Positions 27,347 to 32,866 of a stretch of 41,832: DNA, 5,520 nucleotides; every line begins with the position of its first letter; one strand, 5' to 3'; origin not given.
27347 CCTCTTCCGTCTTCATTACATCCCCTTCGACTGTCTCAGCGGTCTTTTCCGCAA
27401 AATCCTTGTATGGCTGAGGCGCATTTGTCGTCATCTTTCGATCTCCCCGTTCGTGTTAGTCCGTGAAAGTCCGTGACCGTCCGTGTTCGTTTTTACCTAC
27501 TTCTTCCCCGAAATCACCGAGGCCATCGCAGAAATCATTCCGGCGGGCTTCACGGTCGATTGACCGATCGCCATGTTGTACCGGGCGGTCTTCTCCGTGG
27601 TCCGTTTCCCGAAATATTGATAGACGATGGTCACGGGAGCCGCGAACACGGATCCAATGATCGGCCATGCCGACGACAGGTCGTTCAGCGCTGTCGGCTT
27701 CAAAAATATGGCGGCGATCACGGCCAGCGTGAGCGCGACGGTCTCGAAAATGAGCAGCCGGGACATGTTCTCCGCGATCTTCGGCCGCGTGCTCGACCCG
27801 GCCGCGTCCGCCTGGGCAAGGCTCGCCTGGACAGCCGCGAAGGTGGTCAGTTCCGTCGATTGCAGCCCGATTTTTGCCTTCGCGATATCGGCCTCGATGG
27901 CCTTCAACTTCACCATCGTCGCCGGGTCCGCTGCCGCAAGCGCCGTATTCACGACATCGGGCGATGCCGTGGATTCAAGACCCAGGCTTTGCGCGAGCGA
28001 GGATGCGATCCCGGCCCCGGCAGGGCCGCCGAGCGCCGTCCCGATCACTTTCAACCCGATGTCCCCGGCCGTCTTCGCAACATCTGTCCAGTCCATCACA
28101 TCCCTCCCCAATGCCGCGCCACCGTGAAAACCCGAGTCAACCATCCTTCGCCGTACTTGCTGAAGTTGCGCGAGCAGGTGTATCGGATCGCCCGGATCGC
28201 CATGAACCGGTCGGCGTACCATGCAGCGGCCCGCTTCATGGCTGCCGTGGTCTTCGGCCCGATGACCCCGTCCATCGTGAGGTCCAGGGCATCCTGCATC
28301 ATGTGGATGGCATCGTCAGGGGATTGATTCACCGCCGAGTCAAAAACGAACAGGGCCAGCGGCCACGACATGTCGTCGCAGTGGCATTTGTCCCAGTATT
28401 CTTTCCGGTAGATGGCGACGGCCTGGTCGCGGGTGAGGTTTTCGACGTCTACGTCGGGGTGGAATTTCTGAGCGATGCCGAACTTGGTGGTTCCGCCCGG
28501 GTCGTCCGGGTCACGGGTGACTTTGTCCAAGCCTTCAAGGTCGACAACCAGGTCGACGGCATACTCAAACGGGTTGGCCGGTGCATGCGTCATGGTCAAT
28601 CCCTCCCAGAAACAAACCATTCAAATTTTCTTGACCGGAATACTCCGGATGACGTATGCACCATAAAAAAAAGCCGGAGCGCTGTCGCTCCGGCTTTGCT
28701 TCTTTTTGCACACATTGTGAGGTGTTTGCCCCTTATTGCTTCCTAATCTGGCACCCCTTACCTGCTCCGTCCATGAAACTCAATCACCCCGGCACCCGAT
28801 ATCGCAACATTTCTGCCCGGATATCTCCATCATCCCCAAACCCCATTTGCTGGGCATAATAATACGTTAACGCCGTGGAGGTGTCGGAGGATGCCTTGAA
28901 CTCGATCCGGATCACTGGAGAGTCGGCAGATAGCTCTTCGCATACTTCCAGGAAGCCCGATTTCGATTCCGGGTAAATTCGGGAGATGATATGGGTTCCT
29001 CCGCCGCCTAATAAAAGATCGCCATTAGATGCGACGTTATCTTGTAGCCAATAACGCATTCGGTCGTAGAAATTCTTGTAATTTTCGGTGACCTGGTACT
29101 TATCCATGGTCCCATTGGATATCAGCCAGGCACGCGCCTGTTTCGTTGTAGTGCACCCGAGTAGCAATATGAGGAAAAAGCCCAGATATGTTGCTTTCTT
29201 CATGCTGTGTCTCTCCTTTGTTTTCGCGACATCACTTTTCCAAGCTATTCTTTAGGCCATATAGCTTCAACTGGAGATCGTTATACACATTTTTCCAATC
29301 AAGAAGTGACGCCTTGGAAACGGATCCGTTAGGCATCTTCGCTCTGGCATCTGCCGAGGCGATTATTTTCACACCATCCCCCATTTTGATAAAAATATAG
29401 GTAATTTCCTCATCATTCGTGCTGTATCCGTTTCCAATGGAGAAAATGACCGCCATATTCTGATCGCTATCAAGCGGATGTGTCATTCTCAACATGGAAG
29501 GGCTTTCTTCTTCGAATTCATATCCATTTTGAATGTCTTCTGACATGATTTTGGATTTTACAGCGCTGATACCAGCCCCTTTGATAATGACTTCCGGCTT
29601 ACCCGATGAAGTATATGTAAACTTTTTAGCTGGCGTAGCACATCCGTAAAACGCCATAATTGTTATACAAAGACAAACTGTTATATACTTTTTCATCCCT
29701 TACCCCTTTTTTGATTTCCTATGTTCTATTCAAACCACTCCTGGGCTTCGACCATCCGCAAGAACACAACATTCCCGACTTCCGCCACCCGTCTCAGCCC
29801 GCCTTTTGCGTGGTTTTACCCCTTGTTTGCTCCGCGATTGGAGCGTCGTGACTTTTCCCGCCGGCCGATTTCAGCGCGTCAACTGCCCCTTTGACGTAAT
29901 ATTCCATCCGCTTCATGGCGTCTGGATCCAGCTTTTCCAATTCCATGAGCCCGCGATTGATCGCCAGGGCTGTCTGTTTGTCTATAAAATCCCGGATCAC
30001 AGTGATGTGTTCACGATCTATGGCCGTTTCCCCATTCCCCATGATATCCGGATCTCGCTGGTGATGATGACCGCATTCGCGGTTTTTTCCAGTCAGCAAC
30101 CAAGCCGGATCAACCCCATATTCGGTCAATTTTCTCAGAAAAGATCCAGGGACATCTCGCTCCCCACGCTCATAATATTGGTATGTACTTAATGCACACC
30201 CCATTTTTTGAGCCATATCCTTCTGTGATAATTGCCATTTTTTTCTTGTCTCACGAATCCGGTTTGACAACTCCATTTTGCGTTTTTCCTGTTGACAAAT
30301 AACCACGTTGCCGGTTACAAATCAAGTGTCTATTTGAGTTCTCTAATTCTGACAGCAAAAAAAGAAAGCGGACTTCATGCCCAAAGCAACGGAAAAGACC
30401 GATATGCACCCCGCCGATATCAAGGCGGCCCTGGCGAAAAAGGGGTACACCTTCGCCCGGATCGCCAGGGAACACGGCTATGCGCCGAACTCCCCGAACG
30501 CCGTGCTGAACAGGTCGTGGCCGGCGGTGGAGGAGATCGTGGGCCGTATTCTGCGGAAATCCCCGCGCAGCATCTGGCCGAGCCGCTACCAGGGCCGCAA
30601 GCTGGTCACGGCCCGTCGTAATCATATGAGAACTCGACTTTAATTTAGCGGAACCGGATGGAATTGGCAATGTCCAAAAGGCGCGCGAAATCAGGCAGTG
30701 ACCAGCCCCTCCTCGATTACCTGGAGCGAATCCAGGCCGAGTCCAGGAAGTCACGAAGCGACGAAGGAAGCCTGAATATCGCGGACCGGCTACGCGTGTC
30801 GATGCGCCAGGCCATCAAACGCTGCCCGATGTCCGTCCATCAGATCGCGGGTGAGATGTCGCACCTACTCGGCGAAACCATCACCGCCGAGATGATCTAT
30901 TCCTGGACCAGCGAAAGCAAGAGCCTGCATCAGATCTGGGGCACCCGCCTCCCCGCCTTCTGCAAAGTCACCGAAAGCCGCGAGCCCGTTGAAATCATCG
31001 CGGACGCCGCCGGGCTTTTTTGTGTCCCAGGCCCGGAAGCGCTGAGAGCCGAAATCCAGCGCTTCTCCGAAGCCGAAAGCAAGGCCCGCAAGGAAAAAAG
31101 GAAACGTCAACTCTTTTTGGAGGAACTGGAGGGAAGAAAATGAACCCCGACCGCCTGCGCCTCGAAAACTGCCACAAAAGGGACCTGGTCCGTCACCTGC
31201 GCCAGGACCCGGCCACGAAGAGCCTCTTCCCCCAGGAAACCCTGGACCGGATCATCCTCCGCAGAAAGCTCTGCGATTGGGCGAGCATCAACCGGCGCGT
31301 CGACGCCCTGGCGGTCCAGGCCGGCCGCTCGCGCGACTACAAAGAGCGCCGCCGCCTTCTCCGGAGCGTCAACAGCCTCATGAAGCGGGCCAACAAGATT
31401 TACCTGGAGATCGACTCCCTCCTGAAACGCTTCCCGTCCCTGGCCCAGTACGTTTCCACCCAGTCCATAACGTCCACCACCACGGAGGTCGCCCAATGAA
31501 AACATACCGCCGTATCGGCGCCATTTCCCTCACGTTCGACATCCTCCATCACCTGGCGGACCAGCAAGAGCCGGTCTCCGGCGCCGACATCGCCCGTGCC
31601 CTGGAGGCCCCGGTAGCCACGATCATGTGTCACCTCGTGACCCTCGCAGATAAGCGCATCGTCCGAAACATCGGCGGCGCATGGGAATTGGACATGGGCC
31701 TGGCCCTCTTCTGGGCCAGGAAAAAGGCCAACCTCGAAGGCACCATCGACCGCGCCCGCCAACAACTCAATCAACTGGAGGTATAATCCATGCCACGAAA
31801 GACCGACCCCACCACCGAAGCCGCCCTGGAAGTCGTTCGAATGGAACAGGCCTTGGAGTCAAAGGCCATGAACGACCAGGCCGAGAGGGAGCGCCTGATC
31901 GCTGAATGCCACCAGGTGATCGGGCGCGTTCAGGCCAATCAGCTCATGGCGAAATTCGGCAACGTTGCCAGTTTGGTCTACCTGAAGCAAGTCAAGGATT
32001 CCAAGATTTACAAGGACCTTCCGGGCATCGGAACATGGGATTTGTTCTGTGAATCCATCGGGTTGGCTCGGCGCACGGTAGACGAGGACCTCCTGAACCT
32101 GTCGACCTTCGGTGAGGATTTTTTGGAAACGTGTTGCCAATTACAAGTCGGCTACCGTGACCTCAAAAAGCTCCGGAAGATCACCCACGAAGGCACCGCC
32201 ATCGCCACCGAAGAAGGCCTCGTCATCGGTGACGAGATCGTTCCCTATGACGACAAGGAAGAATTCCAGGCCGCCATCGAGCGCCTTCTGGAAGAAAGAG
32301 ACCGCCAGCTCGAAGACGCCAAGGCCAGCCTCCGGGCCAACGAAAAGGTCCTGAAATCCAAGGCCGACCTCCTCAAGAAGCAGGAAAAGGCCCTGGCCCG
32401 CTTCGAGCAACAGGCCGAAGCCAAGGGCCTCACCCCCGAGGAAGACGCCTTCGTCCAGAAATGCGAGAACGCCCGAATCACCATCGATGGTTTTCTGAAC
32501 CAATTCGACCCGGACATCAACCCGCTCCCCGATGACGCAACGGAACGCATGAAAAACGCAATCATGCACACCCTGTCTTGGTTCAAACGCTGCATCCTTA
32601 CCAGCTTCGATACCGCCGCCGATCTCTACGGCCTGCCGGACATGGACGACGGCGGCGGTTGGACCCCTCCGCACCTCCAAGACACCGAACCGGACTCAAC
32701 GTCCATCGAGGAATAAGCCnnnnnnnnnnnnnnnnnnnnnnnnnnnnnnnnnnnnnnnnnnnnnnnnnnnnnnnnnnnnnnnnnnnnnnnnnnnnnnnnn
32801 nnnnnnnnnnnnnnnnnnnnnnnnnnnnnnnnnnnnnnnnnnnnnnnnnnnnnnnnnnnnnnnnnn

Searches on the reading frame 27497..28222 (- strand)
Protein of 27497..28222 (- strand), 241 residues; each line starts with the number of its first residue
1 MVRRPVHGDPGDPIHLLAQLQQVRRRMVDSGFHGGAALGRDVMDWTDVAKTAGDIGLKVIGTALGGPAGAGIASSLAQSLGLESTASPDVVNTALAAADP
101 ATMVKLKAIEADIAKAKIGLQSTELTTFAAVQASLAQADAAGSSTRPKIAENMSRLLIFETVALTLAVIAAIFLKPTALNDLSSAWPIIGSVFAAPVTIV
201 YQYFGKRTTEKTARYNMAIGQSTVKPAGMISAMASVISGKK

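Call 6: search_protein_families(library=phrogs, proteins=[window:27497-28222:-])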
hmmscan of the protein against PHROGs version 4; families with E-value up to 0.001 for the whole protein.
window:27497-28222:- (241 aa): 1 family
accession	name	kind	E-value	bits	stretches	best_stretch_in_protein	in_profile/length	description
phrog_1544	-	unknown function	9.2e-13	49.3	1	43-218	1-185/200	-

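Call 25: search_protein_families(library=pfam, proteins=[window:27497-28222:-], max_evalue=0.01)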
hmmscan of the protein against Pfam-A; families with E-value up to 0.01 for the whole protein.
window:27497-28222:- (241 aa): 0 families

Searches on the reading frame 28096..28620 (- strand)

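Call 6: search_protein_families(library=phrogs, proteins=[window:28096-28620:-])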
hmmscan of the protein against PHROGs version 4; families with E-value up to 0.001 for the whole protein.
window:28096-28620:- (174 aa): 2 families
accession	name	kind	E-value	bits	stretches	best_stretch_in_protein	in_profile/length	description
phrog_315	-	lysis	9e-41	141.1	1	16-170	333-490/677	endolysin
phrog_12853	-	unknown function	1.2e-14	55.8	1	21-129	6-130/131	-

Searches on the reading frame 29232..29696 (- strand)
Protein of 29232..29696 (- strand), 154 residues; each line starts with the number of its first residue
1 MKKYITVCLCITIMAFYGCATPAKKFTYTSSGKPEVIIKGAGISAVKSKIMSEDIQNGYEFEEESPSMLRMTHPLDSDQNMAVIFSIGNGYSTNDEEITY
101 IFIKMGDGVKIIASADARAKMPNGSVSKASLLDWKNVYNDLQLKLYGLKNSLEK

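Call 6: search_protein_families(library=phrogs, proteins=[window:29232-29696:-])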
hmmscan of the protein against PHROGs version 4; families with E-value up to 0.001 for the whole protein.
window:29232-29696:- (154 aa): 1 family
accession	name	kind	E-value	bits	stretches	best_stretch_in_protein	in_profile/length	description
phrog_3152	-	unknown function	0.00092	20.2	0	1-149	1-147/148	-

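Call 25: search_protein_families(library=pfam, proteins=[window:29232-29696:-], max_evalue=0.01)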
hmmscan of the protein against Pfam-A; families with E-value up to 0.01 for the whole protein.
window:29232-29696:- (154 aa): 0 families

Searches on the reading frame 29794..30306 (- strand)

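Call 6: search_protein_families(library=phrogs, proteins=[window:29794-30306:-])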
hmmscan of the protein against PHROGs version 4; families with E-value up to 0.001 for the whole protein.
window:29794-30306:- (170 aa): 13 families
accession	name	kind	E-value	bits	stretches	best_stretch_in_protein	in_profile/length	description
phrog_8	-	transcription regulation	2e-14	54.8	1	11-116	160-249/346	transcriptional regulator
phrog_3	-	transcription regulation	6.1e-11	43.7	1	7-112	83-182/430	transcriptional repressor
phrog_2328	-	transcription regulation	8.8e-11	42.7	1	10-82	13-80/128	transcriptional repressor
phrog_4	-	transcription regulation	4.4e-10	40.1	1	9-77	133-198/400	transcriptional repressor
phrog_2967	-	transcription regulation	4.2e-09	37.3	1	6-78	4-77/225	transcriptional regulator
phrog_17822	-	unknown function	1.3e-07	32.1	1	11-100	6-93/267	-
phrog_147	-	transcription regulation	1.8e-07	32.4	1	10-76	2-72/100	transcriptional regulator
phrog_4836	-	transcription regulation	2e-07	31.7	1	8-94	71-147/194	CII-like regulator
phrog_955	-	DNA, RNA and nucleotide metabolism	4.2e-07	30.8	1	7-62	19-74/142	HTH DNA binding protein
phrog_2104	-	unknown function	1.1e-06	29.8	1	6-59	34-86/103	-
phrog_6378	-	unknown function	7.6e-05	23.8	1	8-78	4-75/131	-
phrog_5823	-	transcription regulation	7.6e-05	23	1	9-85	3-81/404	transcriptional regulator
phrog_11423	-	unknown function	0.00097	19.8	0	8-74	5-72/176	-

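Call 25: search_protein_families(library=pfam, proteins=[window:29794-30306:-], max_evalue=0.01)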
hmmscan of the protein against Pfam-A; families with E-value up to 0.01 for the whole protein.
window:29794-30306:- (170 aa): 5 families
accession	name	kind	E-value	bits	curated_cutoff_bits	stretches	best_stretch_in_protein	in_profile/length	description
PF12844.13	HTH_19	-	2.2e-07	31.1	30.2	1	15-75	2-63/64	Helix-turn-helix domain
PF01381.28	HTH_3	-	2.4e-07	31.1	23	1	17-63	1-47/55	Helix-turn-helix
PF13560.12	HTH_31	-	2.5e-07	31.3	27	1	12-63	1-54/64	Helix-turn-helix domain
PF13744.12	HTH_37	-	0.00033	20.9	27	1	10-47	16-53/80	Helix-turn-helix domain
PF15731.11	MqsA_antitoxin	-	0.0007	20.2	30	1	13-60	70-117/131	Antitoxin component of bacterial toxin-antitoxin system, MqsA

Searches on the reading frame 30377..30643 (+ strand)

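Call 47: search_protein_families(library=pfam, proteins=[window:30377-30643:+], max_evalue=0.01)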
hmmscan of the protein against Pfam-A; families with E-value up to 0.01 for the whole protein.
window:30377-30643:+ (88 aa): 1 family
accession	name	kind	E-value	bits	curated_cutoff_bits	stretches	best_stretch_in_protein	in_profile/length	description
PF13693.12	HTH_35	-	1.4e-20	73.5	25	1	9-77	1-69/75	Winged helix-turn-helix DNA-binding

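Call 92: search_protein_families(library=phrogs, proteins=[window:30377-30643:+], max_evalue=0.01)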
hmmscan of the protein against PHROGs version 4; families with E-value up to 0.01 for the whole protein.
window:30377-30643:+ (88 aa): 2 families
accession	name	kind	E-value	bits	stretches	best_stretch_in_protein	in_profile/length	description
phrog_769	-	transcription regulation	2.3e-23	83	1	3-82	4-84/89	transcriptional repressor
phrog_925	-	DNA, RNA and nucleotide metabolism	2.3e-06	28.3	1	10-45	4-39/67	HTH DNA binding protein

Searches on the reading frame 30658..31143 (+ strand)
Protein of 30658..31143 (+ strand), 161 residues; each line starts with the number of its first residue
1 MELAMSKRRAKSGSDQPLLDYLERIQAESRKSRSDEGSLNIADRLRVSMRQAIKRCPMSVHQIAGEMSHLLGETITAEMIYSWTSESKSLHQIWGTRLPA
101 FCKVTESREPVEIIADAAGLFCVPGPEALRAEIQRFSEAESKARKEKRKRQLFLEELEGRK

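Call 47: search_protein_families(library=pfam, proteins=[window:30658-31143:+], max_evalue=0.01)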
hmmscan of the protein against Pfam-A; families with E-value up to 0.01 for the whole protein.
window:30658-31143:+ (161 aa): 0 families

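Call 92: search_protein_families(library=phrogs, proteins=[window:30658-31143:+], max_evalue=0.01)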
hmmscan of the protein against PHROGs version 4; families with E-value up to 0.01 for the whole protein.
window:30658-31143:+ (161 aa): 2 families
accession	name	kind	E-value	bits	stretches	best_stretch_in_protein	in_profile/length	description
phrog_2345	-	transcription regulation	6.7e-25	88.4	1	33-149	21-137/146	transcriptional regulator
phrog_101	-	transcription regulation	0.00018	22.3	1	46-134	24-107/203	CII-like transcriptional activator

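Call 93: search_protein_families(library=ncbifam, proteins=[window:30658-31143:+], max_evalue=0.01)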
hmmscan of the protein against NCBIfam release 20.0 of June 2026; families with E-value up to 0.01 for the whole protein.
window:30658-31143:+ (161 aa): 0 families

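Call 96: find_related_loci(query=A2, collection=viral_contigs, flank=10000)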
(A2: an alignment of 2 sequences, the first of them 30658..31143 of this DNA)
Query A2 (161 aa) in viral_contigs; peptide patterns used: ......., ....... (x = any residue, [..] = any of these).
86 stretches matched a pattern; 31 encode a relative of the query (tblastn E <= 1e-3); 31 distinct loci.
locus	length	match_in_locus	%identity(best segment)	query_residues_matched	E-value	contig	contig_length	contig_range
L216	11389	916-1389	62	2-159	4e-65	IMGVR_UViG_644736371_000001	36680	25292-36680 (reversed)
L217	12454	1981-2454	64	2-159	6e-63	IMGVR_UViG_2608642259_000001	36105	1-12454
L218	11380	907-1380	64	3-160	7e-63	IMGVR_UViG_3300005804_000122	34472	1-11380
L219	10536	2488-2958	61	3-159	1e-61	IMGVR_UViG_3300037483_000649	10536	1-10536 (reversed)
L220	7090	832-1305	58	2-159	4e-59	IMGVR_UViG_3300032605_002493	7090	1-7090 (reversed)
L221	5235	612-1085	61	4-161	3e-57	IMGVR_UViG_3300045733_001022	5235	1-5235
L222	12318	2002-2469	57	3-158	4e-57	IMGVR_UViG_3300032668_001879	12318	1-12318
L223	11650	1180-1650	60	3-160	2e-58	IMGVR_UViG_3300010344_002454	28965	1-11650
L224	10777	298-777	51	3-160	5e-48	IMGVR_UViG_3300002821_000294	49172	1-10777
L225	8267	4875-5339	51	4-158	5e-48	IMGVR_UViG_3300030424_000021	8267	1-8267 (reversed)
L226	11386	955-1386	61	18-161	3e-47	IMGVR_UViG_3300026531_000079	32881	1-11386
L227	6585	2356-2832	50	4-161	6e-47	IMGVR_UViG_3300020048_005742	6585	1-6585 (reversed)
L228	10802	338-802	51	4-158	4e-46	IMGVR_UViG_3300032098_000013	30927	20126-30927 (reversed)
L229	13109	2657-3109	53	4-154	2e-45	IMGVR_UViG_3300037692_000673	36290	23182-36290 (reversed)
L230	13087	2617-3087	50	4-161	3e-45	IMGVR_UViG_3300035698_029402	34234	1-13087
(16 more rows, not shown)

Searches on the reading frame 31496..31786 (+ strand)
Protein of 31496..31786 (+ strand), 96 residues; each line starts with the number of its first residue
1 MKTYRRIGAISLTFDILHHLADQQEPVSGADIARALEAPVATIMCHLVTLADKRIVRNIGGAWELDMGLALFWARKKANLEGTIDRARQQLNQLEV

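Call 6: search_protein_families(library=phrogs, proteins=[window:31496-31786:+])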
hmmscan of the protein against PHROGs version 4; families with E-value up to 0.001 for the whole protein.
window:31496-31786:+ (96 aa): 0 families

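Call 25: search_protein_families(library=pfam, proteins=[window:31496-31786:+], max_evalue=0.01)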
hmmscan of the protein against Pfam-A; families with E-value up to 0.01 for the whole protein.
window:31496-31786:+ (96 aa): 2 families
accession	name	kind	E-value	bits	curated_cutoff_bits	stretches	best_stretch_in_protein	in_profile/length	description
PF09339.16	HTH_IclR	-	8.3e-06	25.9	22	1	13-57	5-49/52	IclR helix-turn-helix domain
PF12840.13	HTH_20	-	0.003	17.9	27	1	14-56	7-48/51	Helix-turn-helix domain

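Call 93: search_protein_families(library=ncbifam, proteins=[window:31496-31786:+], max_evalue=0.01)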
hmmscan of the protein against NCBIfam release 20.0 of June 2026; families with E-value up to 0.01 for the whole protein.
window:31496-31786:+ (96 aa): 2 families
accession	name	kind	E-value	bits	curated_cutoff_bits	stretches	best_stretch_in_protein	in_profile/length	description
NF045644.1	TransRegBhcR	equivalog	0.00036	19.9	350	1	7-94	22-109/267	HTH-type transcriptional regulator BhcR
NF033788.1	HTH_metalloreg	subfamily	0.0059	16.4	55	1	15-57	15-56/77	metalloregulator ArsR/SmtB family transcription factor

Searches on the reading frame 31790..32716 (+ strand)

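Call 6: search_protein_families(library=phrogs, proteins=[window:31790-32716:+])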
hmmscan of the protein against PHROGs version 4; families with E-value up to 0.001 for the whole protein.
window:31790-32716:+ (308 aa): 2 families
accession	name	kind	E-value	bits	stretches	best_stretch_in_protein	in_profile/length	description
phrog_4623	-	unknown function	5.8e-35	122.4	1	2-212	7-218/329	-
phrog_1748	-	unknown function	4e-06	27.2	1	80-254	82-249/302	-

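Call 25: search_protein_families(library=pfam, proteins=[window:31790-32716:+], max_evalue=0.01)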
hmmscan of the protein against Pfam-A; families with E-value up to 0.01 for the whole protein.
window:31790-32716:+ (308 aa): 0 families
